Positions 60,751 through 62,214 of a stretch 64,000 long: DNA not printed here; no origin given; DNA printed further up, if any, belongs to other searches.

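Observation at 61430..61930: C5-cytosine DNA methyltransferase domain at the extreme C-terminus of the giant protein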

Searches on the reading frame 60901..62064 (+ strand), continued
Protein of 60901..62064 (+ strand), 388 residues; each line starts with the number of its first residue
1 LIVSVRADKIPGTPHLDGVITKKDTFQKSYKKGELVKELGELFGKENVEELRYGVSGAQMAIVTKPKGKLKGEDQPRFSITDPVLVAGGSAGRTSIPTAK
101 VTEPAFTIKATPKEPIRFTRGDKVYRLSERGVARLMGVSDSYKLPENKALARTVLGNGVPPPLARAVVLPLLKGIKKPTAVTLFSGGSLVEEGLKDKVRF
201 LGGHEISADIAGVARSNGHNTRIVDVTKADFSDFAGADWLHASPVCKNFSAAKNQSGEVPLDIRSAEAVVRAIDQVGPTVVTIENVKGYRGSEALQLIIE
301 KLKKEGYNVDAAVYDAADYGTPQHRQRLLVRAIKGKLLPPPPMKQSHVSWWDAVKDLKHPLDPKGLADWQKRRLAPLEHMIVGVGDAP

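Call 43: fold_search(model_id=the predicted structure, library=pdb)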
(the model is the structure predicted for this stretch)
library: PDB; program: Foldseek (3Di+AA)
matches with E <= 10: 1817; with E <= 0.001: 972
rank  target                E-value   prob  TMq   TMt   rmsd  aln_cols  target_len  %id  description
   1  2uz4_A                9.0e-12  1.00  0.46  0.44   4.9       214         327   21  HhaI DNA methyltransferase R165N mutant complex with 13mer GCGC-GMGC oligonucleotide and SAH (released 2008-06-03)
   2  1dct_A                1.0e-11  1.00  0.47  0.45   3.1       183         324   26  DNA (CYTOSINE-5) METHYLASE FROM HAEIII COVALENTLY BOUND TO DNA (released 1995-09-15)
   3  3ubt_A                1.3e-11  1.00  0.47  0.45   4.2       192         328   26  Crystal Structure of C71S Mutant of DNA Cytosine-5 Methyltransferase M.HaeIII Bound to DNA (released 2012-10-03)
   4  2z6q_A                2.3e-11  1.00  0.45  0.43   3.8       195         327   22  Ternary structure of Arg165Ala M.HhaI C5-Cytosine DNA methyltransferase with unmodified DNA and AdoHcy (released 2007-08-28)
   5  2i9k_A                2.6e-11  1.00  0.47  0.45   3.9       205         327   23  Engineered Extrahelical Base Destabilization Enhances Sequence Discrimination of DNA Methyltransferase M.HhaI (released 2006-10-10)
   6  2uyh_A                2.9e-11  1.00  0.45  0.43   3.3       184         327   23  HhaI DNA methyltransferase S87Q-Q237S mutant complex with 13mer GCGC- GMGC oligonucleotide and SAH (released 2008-05-27)
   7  1fjx_A                3.1e-11  1.00  0.44  0.42   4.0       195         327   22  STRUCTURE OF TERNARY COMPLEX OF HHAI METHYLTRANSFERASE MUTANT (T250G) IN COMPLEX WITH DNA AND ADOHCY (released 2000-12-15)
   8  2uyc_A                3.8e-11  1.00  0.44  0.42   3.9       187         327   21  HhaI DNA methyltransferase R163N mutant complex with 13mer GCGC-GMGC oligonucleotide and SAH (released 2008-05-27)
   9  2z6a_A                4.0e-11  1.00  0.45  0.43   3.3       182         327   22  S-Adenosyl-L-methionine-Dependent Methyl Transfer: Observable Precatalytic Intermediates during DNA Cytosine Methylati (released 2007-08-21)
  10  2zcj_A                6.2e-11  1.00  0.45  0.43   3.4       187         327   22  Ternary structure of the Glu119Gln M.HhaI, C5-Cytosine DNA methyltransferase, with unmodified DNA and AdoHcy (released 2007-12-04)
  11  9v4o                  6.6e-11  1.00  0.43  0.13   6.9       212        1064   18  Cryo-EM structure of A. thaliana MET1 with bound SAH (released 2025-11-26)
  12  9m5u_A                7.9e-11  1.00  0.46  0.19   3.5       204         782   17  Cryo-EM structure of Arabidopsis thaliana MET1 (aa:621-1534) in complex with hemimethylated DNA analog (released 2025-08-20)
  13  4h0n_A                7.9e-11  1.00  0.44  0.42   5.5       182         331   20  Crystal structure of Spodoptera frugiperda DNMT2 E260A/E261A/K263A mutant (released 2012-11-14)
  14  9ped_A                1.0e-10  1.00  0.46  0.19   3.8       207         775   19  Cryo-EM structure of Arabidopsis thaliana Met1 in complex with DNA (released 2025-10-22)
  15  2z6u_A                1.2e-10  1.00  0.45  0.43   3.7       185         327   22  Ternary structure of the Glu119Ala M.HhaI, C5-Cytosine DNA methyltransferase, with unmodified DNA and AdoHcy (released 2007-11-20)
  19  8yf3                  2.1e-10  1.00  0.46  0.44   5.9       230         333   21  DNA cytosine C5-carboxymethyltransferase in complex with Cx-SAM (released 2025-09-03)
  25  7xib_A                3.5e-10  1.00  0.46  0.19   4.5       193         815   22  Cryo-EM structure of human DNMT1 (aa:351-1616) in complex with ubiquitinated H3 and hemimethylated DNA analog (CXXC-di (released 2022-11-30)
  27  7xi9_A                4.5e-10  1.00  0.46  0.17   4.3       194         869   21  Cryo-EM structure of human DNMT1 (aa:351-1616) in complex with ubiquitinated H3 and hemimethylated DNA analog (CXXC-or (released 2022-11-30)
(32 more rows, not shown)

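Call 48: find_related_loci(query=A2, collection=viral_contigs, flank=10000)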
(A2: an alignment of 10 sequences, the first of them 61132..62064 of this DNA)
Query A2 (311 aa) in viral_contigs; peptide patterns used: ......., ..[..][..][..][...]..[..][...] (x = any residue, [..] = any of these).
432 stretches matched a pattern; 333 encode a relative of the query (tblastn E <= 1e-3); the best 80 are kept; 80 distinct loci.
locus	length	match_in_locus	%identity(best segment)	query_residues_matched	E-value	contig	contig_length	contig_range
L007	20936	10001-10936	48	3-297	2e-52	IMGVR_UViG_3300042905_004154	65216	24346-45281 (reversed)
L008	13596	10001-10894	53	5-298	1e-88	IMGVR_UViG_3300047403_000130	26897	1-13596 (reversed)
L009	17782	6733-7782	44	1-280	1e-44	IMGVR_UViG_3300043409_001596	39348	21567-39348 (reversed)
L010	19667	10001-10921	45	2-304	4e-44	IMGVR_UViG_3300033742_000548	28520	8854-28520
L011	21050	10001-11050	40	2-298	1e-43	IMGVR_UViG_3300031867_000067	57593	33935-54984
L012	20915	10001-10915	47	3-297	3e-43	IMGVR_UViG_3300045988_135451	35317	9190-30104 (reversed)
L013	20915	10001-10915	47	3-297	2e-43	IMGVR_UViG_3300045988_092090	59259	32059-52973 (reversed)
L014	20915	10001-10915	47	3-297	3e-43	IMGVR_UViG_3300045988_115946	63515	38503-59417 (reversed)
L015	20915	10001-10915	47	3-297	3e-43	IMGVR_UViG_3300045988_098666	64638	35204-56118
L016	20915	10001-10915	47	3-297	3e-43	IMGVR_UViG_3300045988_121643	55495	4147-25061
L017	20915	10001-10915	46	3-297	7e-43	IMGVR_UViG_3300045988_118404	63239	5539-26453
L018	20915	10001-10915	46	3-297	6e-43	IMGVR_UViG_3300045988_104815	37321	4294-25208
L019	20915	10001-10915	47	3-297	4e-43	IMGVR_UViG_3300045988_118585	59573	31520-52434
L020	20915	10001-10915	46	3-297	6e-43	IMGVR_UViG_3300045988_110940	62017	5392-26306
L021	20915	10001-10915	47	3-297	4e-43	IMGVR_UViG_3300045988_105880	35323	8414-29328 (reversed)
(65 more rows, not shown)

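Call 49: find_related_loci(query=A2, collection=genome_contigs, flank=10000)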
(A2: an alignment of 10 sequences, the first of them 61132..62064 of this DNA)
Query A2 (311 aa) in genome_contigs; peptide patterns used: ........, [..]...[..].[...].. (x = any residue, [..] = any of these).
600 stretches matched a pattern (row limit reached: there are more); 434 encode a relative of the query (tblastn E <= 1e-3); the best 80 are kept; 80 distinct loci.
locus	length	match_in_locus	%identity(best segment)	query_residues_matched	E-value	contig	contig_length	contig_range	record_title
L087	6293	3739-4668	46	2-297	4e-44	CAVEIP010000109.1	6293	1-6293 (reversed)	[Ruminococcus] lactaris isolate H07648-L1_cleanbin_000046 genome assembly, contig: Spades_H07648-L1_contig_8955, whole g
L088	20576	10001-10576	31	104-287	5e-18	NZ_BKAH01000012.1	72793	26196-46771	Microbacterium saccharophilum strain NBRC 108778 sequence12, whole genome shotgun sequence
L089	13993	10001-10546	34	96-258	8e-17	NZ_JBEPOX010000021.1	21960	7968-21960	Arthrobacter sp. UYEF36 Ga0502934_21, whole genome shotgun sequence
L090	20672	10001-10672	26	96-304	5e-16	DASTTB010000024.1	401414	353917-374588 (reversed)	MAG TPA_asm: Pyrinomonadaceae bacterium isolate SMAG_U2295 k141_1185919, whole genome shotgun sequence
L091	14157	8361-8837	31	142-286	2e-15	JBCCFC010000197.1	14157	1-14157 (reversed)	MAG: Chloroflexota bacterium isolate P01_B01_bin.121 k141_3212851_length_14157_cov_10.0000, whole genome shotgun sequenc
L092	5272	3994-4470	34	101-253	2e-15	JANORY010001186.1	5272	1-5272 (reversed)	MAG: Burkholderiales bacterium isolate VAR_4_concoct_383 VAR_4_k141_1024856, whole genome shotgun sequence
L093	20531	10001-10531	31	104-264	2e-15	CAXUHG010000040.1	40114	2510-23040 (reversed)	MAG TPA_asm: uncultured Ktedonobacteraceae bacterium isolate public_SRR14722086_metawrap_bin.6 genome assembly, contig:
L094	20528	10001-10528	31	100-262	3e-15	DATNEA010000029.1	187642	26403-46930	MAG TPA_asm: Candidatus Angelobacter sp. isolate SMAG_U11256 k141_3415041, whole genome shotgun sequence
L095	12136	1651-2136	32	104-260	1e-14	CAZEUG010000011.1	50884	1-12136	MAG TPA_asm: uncultured Oscillospiraceae bacterium isolate SRP350583_co3_72 genome assembly, contig: NODE_561_length_508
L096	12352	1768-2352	31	100-282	1e-14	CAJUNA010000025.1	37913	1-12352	MAG TPA_asm: uncultured Oscillospiraceae bacterium isolate MGBC162040 genome assembly, contig: MGBC162040.25, whole geno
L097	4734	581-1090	29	96-260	1e-14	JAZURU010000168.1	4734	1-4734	MAG: Candidatus Scatosoma sp. isolate T1900044850_TS20190316.MAGScoT_cleanbin_000082 SGB_3007_k141_1707275, whole genome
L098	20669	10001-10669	28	100-307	2e-14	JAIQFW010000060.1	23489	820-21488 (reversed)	MAG: Terriglobia bacterium isolate SRVP_32 SRVP18_hole-7m-from-trench_1_20cm_scaffold_1212, whole genome shotgun sequenc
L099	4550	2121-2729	30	101-293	1e-14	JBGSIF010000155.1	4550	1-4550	MAG: Phycisphaerales bacterium isolate JTS-AC122 k141_3986214, whole genome shotgun sequence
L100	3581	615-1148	29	103-264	2e-14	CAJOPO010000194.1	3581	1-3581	uncultured Treponema sp. isolate Rumen_Coassembly_mag_2196 genome assembly, contig: k87_10908979, whole genome shotgun s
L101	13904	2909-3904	31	29-265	4e-14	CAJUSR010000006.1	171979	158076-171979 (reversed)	MAG TPA_asm: uncultured Kineothrix sp. isolate MGBC162921 genome assembly, contig: MGBC162921.6, whole genome shotgun se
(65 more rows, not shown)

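Call 61: get_annotated_region(hit=H1, flank=1500)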
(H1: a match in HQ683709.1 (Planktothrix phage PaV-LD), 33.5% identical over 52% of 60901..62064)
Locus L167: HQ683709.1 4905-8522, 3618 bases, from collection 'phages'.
description: Planktothrix phage PaV-LD, complete genome.
organism: Planktothrix phage PaV-LD (NCBI taxid 994601)
taxonomy: Viruses; Duplodnaviria; Heunggongvirae; Uroviricota; Caudoviricetes
host: Planktothrix agardhii HAB637; source: -; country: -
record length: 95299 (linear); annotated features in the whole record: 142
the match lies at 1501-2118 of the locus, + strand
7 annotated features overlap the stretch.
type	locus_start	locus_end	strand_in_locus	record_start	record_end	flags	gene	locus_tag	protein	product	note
CDS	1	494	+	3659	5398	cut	-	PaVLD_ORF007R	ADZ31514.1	replicative DNA helicase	-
CDS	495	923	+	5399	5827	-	-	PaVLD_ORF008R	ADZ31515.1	hypothetical protein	-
CDS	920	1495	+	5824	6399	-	-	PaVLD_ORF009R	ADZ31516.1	hypothetical protein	-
CDS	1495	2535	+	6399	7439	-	-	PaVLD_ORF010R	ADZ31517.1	site-specific DNA methylase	-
CDS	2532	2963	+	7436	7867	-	-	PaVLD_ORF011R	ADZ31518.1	hypothetical protein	-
CDS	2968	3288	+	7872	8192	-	-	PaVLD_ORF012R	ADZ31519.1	hypothetical protein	-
CDS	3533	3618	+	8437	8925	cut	-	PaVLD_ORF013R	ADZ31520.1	hypothetical protein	-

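Call 62: get_annotated_region(hit=H3, flank=6000)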
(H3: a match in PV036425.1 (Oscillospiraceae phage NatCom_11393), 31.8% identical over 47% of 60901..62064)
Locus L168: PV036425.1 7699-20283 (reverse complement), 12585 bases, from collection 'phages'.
description: Oscillospiraceae phage NatCom_11393, complete genome.
organism: Oscillospiraceae phage NatCom_11393 (NCBI taxid 3403532)
taxonomy: Viruses; Duplodnaviria; Heunggongvirae; Uroviricota; Caudoviricetes; Ca. Heliusvirales
host: Oscillospiraceae; source: human feces; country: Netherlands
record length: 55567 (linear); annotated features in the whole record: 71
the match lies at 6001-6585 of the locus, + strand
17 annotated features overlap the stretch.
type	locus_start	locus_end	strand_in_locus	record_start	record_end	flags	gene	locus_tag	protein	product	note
CDS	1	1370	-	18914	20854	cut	-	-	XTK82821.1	DNA polymerase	-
CDS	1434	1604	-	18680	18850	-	-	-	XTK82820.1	hypothetical protein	-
CDS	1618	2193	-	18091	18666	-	-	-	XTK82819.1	hypothetical protein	-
CDS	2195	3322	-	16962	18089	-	-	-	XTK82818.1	exonuclease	-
CDS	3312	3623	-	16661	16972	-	-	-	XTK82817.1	hypothetical protein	-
CDS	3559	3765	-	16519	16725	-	-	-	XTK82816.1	hypothetical protein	-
CDS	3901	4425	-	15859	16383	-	-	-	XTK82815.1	hypothetical protein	-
CDS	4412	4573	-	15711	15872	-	-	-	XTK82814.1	hypothetical protein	-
CDS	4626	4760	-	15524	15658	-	-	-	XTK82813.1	hypothetical protein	-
CDS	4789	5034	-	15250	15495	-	-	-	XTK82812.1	hypothetical protein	-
CDS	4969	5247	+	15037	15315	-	-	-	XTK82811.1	hypothetical protein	-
CDS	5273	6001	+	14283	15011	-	-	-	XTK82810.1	DNA methyltransferase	-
CDS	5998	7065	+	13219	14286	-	-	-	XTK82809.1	DNA methyltransferase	-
CDS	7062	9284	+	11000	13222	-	-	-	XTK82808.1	hypothetical protein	-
CDS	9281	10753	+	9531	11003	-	-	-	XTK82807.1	restriction endonuclease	-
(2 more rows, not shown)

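Call 72: search_protein_families(library=phrogs, proteins=[L008:140-1741:+, L008:1729-3717:+, L008:3720-6239:+, L008:6242-11791:+, L008:12438-13400:+], max_evalue=0.001)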
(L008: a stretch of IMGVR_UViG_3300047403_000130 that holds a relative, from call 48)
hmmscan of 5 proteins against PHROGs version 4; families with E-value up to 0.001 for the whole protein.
L008:140-1741:+ (534 aa): 1 family
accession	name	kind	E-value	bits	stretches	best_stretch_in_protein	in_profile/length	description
phrog_2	-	head and packaging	8.4e-15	55.6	1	82-513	281-595/807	terminase large subunit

L008:1729-3717:+ (663 aa): 1 family
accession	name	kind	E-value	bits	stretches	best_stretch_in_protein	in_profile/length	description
phrog_533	-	head and packaging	0.00021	21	0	117-190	96-157/495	portal protein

L008:3720-6239:+ (840 aa): 0 families

L008:6242-11791:+ (1850 aa): 3 families
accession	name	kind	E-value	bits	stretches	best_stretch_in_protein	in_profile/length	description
phrog_116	-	other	3e-46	159.1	2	1351-1533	208-400/779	DNA methyltransferase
phrog_363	-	other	1.8e-27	97.4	1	1352-1528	55-236/327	DNA methyltransferase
phrog_36001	-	unknown function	5.2e-05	22.6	1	1440-1512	492-567/715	-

L008:12438-13400:+ (321 aa): 2 families
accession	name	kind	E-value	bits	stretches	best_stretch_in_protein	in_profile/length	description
phrog_1357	-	head and packaging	4.2e-35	122.3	1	9-315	25-343/356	major head protein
phrog_267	-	head and packaging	6e-08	33.2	1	12-311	36-320/410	major head protein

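Call 73: search_protein_representatives(protein=window:61126-62064:+)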
Query: 313 residues. Proteins with E-value up to 0.001 (for the whole library): 5486; up to 1e-10: 1384; up to 1e-30: 450. The best 150 are listed.
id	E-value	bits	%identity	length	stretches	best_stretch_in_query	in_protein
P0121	8.6e-203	688.9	100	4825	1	1-313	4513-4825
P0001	2.4e-148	510.1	75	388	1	1-303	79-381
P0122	9.4e-102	357.0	58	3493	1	6-299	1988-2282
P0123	5.6e-96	338.1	57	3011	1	5-299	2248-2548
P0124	5.5e-94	331.5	55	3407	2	26-313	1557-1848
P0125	7.5e-89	314.7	56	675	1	9-299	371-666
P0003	6.9e-81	288.5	54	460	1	7-300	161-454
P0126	9.9e-77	274.9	53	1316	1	7-300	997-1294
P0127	2.1e-72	260.7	49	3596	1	5-301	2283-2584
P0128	4.7e-69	249.6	51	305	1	8-300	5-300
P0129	6.2e-69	249.2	46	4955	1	3-300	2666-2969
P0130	3.8e-68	246.7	49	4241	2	101-300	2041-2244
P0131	1.2e-64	235.2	49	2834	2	89-299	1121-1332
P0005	3.2e-62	227.2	48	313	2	102-300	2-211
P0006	1.2e-61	225.3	49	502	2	102-299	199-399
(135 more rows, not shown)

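Call 75: find_encoding_contigs(protein=P0121, flank=10000, max_places=3)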
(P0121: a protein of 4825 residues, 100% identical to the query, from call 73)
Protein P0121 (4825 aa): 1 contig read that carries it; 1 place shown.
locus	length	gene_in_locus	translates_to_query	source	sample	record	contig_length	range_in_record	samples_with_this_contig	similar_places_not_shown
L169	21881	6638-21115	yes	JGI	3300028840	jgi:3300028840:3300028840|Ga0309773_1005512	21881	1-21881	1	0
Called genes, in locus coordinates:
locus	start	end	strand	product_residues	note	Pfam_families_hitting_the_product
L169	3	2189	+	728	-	?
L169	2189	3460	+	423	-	PF22237:SO2946-like_C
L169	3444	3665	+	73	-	-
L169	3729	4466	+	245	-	-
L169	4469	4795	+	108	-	-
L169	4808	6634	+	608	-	-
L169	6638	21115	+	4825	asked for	PF18760:ART-PolyVal (faint), PF00145:DNA_methylase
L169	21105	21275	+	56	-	-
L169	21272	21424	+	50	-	-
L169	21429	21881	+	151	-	?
